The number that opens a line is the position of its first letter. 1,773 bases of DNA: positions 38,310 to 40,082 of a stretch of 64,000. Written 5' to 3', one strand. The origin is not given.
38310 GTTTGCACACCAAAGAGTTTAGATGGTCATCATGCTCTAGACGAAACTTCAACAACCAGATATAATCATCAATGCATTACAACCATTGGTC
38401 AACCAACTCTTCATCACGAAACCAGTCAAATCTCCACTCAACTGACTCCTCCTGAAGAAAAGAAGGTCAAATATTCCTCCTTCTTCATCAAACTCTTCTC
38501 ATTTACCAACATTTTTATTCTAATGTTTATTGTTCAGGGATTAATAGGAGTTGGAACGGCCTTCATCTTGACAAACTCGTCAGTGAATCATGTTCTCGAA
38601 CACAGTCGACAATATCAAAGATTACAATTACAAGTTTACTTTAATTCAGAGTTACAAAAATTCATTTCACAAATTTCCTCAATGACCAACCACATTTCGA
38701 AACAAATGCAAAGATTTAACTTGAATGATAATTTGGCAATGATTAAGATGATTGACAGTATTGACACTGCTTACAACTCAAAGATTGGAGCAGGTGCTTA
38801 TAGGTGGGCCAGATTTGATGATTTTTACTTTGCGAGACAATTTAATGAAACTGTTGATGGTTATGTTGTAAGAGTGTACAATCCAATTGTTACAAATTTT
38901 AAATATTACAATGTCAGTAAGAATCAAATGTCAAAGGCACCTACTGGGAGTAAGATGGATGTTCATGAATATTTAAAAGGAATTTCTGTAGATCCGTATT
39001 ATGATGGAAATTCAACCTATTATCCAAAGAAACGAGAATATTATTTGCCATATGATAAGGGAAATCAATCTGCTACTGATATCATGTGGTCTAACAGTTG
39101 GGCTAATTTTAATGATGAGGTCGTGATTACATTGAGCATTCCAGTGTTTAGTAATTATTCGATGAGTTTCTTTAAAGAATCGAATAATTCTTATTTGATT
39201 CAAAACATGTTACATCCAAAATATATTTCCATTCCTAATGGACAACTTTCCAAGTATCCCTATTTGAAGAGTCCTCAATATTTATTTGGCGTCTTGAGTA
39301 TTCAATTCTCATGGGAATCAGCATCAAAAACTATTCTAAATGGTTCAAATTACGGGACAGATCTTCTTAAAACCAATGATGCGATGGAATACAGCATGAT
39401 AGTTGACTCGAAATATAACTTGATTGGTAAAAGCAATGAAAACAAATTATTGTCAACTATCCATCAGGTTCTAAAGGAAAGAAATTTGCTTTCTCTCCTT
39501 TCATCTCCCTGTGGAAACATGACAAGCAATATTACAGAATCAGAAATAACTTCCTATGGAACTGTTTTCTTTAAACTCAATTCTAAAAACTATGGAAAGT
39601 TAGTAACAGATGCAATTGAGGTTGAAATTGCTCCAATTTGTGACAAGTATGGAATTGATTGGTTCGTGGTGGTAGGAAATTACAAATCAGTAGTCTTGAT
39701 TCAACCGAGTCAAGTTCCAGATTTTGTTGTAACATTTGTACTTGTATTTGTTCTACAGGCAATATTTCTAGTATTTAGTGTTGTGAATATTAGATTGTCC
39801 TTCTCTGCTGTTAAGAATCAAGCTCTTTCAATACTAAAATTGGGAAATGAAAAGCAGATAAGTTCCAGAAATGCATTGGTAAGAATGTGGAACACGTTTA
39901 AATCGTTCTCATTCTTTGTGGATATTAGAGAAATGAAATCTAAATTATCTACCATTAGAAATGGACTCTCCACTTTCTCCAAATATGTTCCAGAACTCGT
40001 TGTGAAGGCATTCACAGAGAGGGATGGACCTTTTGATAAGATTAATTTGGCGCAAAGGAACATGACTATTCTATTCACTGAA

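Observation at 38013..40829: Receptor-type class III nucleotidyl cyclase with an extracellular sensor domain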

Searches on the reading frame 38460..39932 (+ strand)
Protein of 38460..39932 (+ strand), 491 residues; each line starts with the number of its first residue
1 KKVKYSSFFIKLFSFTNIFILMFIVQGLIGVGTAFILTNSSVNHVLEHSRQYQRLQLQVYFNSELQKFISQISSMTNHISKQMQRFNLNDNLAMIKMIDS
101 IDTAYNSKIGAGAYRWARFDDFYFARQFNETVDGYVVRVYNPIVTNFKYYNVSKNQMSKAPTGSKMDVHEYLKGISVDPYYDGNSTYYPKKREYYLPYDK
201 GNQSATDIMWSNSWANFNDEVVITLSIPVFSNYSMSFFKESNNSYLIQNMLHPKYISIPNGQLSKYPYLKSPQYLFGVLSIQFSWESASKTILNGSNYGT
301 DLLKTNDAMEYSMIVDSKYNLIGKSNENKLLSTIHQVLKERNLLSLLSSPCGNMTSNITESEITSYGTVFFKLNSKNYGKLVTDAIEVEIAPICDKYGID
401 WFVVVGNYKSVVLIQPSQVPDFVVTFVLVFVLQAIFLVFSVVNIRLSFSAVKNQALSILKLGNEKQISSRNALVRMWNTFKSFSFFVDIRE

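Call 20: search_protein_representatives(protein=window:38460-39932:+)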
Query: 491 residues. Proteins with E-value up to 0.001 (for the whole library): 15; up to 1e-10: 11; up to 1e-30: 3. The best 15 are listed.
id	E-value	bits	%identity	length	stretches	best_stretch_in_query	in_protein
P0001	0.0e+00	1077.3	100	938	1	1-491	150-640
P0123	6.1e-105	368.2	41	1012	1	3-465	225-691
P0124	1.2e-96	340.9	40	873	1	9-491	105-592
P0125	1.2e-20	90.3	26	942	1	8-472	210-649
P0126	2.3e-20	89.4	28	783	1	2-461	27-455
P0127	1.0e-19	87.3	27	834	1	4-459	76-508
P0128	1.2e-19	87.1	31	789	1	3-407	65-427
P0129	1.0e-13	67.5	27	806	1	8-445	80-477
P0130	1.0e-12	64.2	26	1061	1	13-481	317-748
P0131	2.9e-11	59.4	29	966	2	13-235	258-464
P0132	5.5e-11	58.5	28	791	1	5-463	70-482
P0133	1.2e-10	57.4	26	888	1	11-470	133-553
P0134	2.2e-09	53.2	24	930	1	11-465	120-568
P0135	1.1e-07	47.6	26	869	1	15-468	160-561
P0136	6.4e-06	41.8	23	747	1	32-464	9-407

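Call 22: list_cluster_members(proteins=[P0123, P0124, P0125, P0126, P0127, P0128, P0129, P0130, P0131, P0132])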
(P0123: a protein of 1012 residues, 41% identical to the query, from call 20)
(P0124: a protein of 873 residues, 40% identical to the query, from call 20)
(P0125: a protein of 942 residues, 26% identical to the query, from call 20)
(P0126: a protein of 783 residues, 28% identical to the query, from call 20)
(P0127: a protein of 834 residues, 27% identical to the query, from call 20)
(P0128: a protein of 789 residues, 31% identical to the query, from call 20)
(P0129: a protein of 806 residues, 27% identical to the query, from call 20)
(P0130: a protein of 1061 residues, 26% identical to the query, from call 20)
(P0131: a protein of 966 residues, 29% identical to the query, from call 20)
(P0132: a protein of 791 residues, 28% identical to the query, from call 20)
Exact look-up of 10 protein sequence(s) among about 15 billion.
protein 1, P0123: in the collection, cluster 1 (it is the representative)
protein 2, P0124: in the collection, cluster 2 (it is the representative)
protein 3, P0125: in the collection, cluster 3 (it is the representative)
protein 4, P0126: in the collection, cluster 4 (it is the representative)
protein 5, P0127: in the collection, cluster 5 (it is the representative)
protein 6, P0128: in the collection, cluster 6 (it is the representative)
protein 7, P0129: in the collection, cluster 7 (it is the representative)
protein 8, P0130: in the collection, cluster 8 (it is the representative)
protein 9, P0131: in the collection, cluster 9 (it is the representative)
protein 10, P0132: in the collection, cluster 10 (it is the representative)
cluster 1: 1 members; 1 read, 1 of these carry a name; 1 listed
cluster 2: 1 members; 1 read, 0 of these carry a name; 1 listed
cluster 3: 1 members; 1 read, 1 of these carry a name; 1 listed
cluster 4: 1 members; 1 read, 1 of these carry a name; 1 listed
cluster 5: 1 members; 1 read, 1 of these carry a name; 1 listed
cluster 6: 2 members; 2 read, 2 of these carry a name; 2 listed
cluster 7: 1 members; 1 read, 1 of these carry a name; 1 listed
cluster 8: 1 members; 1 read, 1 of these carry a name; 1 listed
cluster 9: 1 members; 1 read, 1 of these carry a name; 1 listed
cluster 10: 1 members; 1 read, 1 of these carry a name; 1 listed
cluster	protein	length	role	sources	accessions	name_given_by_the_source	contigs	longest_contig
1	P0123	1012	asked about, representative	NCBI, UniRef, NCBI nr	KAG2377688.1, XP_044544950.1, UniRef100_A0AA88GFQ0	hypothetical protein C9374_009204 [Naegleria lovaniensis] | Guanylate cyclase domain-containing protein n=1 Tax=Naegleria lovaniensis TaxID=51637 ... | uncharacterized protein C9374_009204 [Naegleria lovaniensis]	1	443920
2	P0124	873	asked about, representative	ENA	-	-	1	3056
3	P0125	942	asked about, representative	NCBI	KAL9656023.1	hypothetical protein ABK040_007643 [Willaertia magna]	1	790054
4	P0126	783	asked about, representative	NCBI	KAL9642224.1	hypothetical protein ABK040_007225 [Willaertia magna]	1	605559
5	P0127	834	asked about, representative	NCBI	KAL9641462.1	hypothetical protein ABK040_013387 [Willaertia magna]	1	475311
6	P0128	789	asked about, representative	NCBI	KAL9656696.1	hypothetical protein ABK040_002964 [Willaertia magna]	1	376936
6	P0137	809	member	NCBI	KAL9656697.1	hypothetical protein ABK040_002964 [Willaertia magna]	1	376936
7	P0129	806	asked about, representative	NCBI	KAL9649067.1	hypothetical protein ABK040_008444 [Willaertia magna]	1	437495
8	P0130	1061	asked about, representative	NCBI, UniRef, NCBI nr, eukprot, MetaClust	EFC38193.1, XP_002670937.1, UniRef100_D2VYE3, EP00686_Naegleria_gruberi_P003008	predicted protein [Naegleria gruberi] | Predicted protein n=1 Tax=Naegleria gruberi TaxID=5762 RepID=D2VYE3_NAEGR | uncharacterized protein NAEGRDRAFT_81707 [Naegleria gruberi]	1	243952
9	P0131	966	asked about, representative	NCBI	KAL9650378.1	hypothetical protein ABK040_016445 [Willaertia magna]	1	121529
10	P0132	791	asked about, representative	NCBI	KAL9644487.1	hypothetical protein ABK040_009352 [Willaertia magna]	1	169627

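Call 40: list_cluster_members(proteins=[P0133, P0134, P0135, P0136])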
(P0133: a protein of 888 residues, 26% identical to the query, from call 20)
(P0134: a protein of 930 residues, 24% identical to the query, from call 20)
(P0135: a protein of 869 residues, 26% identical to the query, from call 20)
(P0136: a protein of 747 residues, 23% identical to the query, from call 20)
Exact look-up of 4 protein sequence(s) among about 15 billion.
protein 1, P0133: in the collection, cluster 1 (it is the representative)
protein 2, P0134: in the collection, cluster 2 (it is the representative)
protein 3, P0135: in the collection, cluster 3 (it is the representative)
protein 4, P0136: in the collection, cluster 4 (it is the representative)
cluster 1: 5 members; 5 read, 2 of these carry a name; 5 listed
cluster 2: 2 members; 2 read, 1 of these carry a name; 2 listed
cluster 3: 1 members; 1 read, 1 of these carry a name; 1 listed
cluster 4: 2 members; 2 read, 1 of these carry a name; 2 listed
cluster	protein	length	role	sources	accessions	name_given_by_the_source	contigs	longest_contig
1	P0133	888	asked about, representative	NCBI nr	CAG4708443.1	unnamed protein product [Naegleria fowleri]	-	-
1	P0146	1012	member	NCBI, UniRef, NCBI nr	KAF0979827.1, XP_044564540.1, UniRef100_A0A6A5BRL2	hypothetical protein FDP41_000980 [Naegleria fowleri] | Guanylate cyclase domain-containing protein n=1 Tax=Naegleria fowleri TaxID=5763 ... | uncharacterized protein FDP41_000980 [Naegleria fowleri]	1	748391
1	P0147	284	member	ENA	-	-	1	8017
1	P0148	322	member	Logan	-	-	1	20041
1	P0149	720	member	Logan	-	-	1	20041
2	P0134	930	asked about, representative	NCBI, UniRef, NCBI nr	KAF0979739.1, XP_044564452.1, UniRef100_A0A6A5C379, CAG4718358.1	hypothetical protein FDP41_000892 [Naegleria fowleri] | Guanylate cyclase domain-containing protein n=1 Tax=Naegleria fowleri TaxID=5763 ... | uncharacterized protein FDP41_000892 [Naegleria fowleri]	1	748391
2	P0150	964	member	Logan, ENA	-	-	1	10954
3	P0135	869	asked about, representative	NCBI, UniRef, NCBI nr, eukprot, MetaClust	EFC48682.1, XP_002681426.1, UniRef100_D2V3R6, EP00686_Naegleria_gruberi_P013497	predicted protein [Naegleria gruberi] | Predicted protein n=1 Tax=Naegleria gruberi TaxID=5762 RepID=D2V3R6_NAEGR | uncharacterized protein NAEGRDRAFT_63463 [Naegleria gruberi]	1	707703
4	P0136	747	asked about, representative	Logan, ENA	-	-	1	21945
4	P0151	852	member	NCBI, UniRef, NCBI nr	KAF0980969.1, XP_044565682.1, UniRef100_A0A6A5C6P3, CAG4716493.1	hypothetical protein FDP41_012757 [Naegleria fowleri] | Guanylate cyclase domain-containing protein n=1 Tax=Naegleria fowleri TaxID=5763 ... | uncharacterized protein FDP41_012757 [Naegleria fowleri]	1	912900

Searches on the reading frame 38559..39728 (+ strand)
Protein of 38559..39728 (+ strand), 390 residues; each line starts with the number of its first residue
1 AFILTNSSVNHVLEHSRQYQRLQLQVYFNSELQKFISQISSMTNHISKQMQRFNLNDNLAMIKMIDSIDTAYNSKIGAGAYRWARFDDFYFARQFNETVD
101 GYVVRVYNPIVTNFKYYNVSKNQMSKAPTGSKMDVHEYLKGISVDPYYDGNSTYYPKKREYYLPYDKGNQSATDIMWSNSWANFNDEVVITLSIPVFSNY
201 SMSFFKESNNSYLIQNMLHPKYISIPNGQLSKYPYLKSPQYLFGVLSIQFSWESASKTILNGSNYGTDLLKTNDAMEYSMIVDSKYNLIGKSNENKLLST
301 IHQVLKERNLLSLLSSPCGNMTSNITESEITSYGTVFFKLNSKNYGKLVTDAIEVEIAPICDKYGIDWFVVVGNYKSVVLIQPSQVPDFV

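Call 28: search_protein_families(library=pfam, alignment_id=A2, max_evalue=1)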
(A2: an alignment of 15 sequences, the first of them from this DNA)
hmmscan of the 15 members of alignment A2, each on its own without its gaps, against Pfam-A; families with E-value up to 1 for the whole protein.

A. member 1, seq(390 aa): 1 family
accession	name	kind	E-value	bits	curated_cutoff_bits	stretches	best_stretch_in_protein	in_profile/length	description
PF20355.3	DUF6650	-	0.061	13.7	27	1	314-367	8-58/150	Family of unknown function (DUF6650)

B. families by the number of members that match (of 15 scanned): 9 families
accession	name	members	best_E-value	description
PF02743.24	dCache_1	1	0.0031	Cache domain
PF24199.1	DUF7424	1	0.009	Domain of unknown function (DUF7424)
PF20355.3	DUF6650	1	0.061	Family of unknown function (DUF6650)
PF01452.22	Rota_NSP4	1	0.092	Rotavirus non structural protein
PF00606.23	Glycoprotein_B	1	0.093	Herpesvirus Glycoprotein B ectodomain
PF03349.22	Toluene_X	1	0.1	Outer membrane protein transport protein (OMPP1/FadL/TodX)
PF06878.16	Pkip-1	1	0.13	Pkip-1 protein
PF01286.23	XPA_N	1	0.13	XPA protein N-terminal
PF01863.23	YgjP-like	1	0.17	YgjP-like, metallopeptidase domain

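Call 29: search_solved_structures(query=A2, max_evalue=10, show_alignments=3)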
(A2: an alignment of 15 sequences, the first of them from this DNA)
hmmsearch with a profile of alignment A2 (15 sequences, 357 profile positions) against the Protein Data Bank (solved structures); distinct sequences matched with E-value up to 10: 4.
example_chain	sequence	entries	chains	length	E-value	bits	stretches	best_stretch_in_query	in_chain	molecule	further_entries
4fuw_A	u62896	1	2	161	0.016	17.6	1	227-312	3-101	Protein SLM4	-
8c7o_A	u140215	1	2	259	0.11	14.8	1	242-304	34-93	Global transcriptional regulator CodY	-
8c7s_A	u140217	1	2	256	0.12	14.7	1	242-304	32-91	Global transcriptional regulator CodY (Fragment)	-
5ey0_B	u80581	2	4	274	0.13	14.6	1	242-304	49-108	GTP-sensing transcriptional pleiotropic repressor CodY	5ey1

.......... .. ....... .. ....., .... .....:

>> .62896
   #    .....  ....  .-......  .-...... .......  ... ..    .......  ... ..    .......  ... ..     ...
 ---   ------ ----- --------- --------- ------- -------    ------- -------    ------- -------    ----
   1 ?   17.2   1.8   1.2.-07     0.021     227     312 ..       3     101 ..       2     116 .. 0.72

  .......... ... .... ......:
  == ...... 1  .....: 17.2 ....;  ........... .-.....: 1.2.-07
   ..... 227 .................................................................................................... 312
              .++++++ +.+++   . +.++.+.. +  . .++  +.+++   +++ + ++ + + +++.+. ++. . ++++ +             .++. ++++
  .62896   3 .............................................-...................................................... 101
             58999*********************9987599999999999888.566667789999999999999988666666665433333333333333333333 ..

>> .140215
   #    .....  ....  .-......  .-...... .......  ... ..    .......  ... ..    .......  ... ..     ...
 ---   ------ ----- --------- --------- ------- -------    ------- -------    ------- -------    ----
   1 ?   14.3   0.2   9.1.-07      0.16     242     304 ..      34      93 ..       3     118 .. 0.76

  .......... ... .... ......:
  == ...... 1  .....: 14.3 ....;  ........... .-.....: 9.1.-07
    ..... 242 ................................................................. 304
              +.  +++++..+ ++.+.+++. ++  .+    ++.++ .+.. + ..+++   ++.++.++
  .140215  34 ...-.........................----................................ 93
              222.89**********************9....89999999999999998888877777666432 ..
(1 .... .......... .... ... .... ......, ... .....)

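Call 42: predict_structure(alignment_id=A2)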
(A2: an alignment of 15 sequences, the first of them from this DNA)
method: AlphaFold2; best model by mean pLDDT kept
length: 390 residues; sequences in the alignment: 15
mean_pLDDT: 77.2   pTM: 0.77
mean pLDDT of the five models: 77.2, 74.8, 73.1, 70.3, 69.4
residues with pLDDT >= 90: 72; 70-90: 227; 50-70: 52; < 50: 39
segments of 3 or more residues with pLDDT < 50: 263-273, 319-328, 379-390
pLDDT, mean of each block of 10 residues (from residue 1): 76 77 75 84 92 86 89 83 93 84 88 86 82 79 72 86 88 89 83 94 84 60 78 93 94 70 47 61 84 78 85 60 43 71 54 79 84 66 39
secondary structure, 60 per line:
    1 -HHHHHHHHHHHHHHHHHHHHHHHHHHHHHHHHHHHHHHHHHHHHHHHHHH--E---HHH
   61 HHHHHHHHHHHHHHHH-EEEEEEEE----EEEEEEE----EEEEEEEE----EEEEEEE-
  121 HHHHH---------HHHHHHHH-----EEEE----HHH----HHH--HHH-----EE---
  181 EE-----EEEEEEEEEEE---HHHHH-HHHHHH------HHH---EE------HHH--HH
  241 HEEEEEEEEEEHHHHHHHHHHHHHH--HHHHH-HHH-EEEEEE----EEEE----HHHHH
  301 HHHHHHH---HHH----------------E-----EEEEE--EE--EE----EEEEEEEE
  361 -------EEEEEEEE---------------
elements in order: H2-51 H58-76 E78-85 E90-96 E101-108 E113-119 H121-125 H135-142 E148-151 E188-198 H202-206 H208-213 E242-251 H252-265 H268-272 E278-283 E288-291 H296-307 E336-340 E353-360 E368-375

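Call 45: fold_search(model_id=the predicted structure, library=pdb)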
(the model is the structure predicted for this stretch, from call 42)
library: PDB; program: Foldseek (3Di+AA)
matches with E <= 10: 706; with E <= 0.001: 78
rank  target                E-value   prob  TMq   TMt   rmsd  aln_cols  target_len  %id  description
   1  6w3s_A                2.8e-07  1.00  0.43  0.63   6.0       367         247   12  Crystal structure of ligand-binding domain of Campylobacter jejuni chemoreceptor Tlp3 in complex with L-leucine (released 2020-05-20)
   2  5t7m_B                3.1e-07  1.00  0.43  0.66   7.6       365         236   10  LIGAND BINDING DOMAIN OF PSEUDOMONAS AERUGINOSA PAO1 AMINO ACID CHEMORECEPTOR PCTA IN COMPLEX WITH L-TRP (released 2017-09-20)
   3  6w3o_A                3.7e-07  1.00  0.43  0.64   5.6       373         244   11  Crystal structure of ligand-binding domain of Campylobacter jejuni chemoreceptor Tlp3 in complex with 4-methylisoleuci (released 2020-05-20)
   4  5t65_B                4.5e-07  1.00  0.32  0.49  12.5       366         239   12  LIGAND BINDING DOMAIN OF PSEUDOMONAS AERUGINOSA PAO1 AMINO ACID CHEMORECEPTOR PCTA IN COMPLEX WITH L-ILE (released 2017-09-13)
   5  5t7m_A                4.7e-07  1.00  0.40  0.61   8.0       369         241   11  LIGAND BINDING DOMAIN OF PSEUDOMONAS AERUGINOSA PAO1 AMINO ACID CHEMORECEPTOR PCTA IN COMPLEX WITH L-TRP (released 2017-09-20)
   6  9heh                  5.7e-07  1.00  0.39  0.51  10.9       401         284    7  Structure of the ligand binding domain of the chemoreceptor MkcA (DSOMK10_RS0100305) of Dickeya solani MK10 in complex w (released 2025-08-06)
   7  6e0a_A                6.4e-07  1.00  0.45  0.64   7.4       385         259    9  Crystal Structure of Helicobacter pylori TlpA Chemoreceptor Ligand Binding Domain (released 2018-09-12)
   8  5lt9_A                6.8e-07  1.00  0.40  0.63   7.4       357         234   11  Ligand binding domain of Pseudomonas aeruginosa PAO1 amino acid chemoreceptors PctB in complex with L-Arg (released 2017-09-20)
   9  4xmr_A                7.6e-07  1.00  0.43  0.64   5.5       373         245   11  Crystal structure of the sensory domain of the Campylobacter jejuni chemoreceptor Tlp3 (CcmL) with isoleucine bound. (released 2015-11-04)
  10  6w3r_A                7.6e-07  1.00  0.43  0.63   6.1       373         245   11  Crystal structure of ligand-binding domain of Campylobacter jejuni chemoreceptor Tlp3 in complex with 3-methylisoleuci (released 2020-05-20)
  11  5t65_A                7.6e-07  1.00  0.32  0.50  10.1       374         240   12  LIGAND BINDING DOMAIN OF PSEUDOMONAS AERUGINOSA PAO1 AMINO ACID CHEMORECEPTOR PCTA IN COMPLEX WITH L-ILE (released 2017-09-13)
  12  5lt9_B                8.6e-07  1.00  0.42  0.61   7.3       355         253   12  Ligand binding domain of Pseudomonas aeruginosa PAO1 amino acid chemoreceptors PctB in complex with L-Arg (released 2017-09-20)
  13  5ltv_A                1.1e-06  1.00  0.40  0.68   6.9       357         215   10  LIGAND BINDING DOMAIN OF PSEUDOMONAS AERUGINOSA PAO1 AMINO ACID CHEMORECPETOR PCTC IN COMPLEX WITH GABA (released 2017-09-20)
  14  6w3p_A                1.2e-06  1.00  0.43  0.63   5.5       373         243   11  Crystal structure of ligand-binding domain of Campylobacter jejuni chemoreceptor Tlp3 in complex with beta-methylnorle (released 2020-05-20)
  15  6iot_B                1.2e-06  1.00  0.37  0.55   7.0       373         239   10  The ligand binding domain of Mlp24 with arginine (released 2019-03-20)
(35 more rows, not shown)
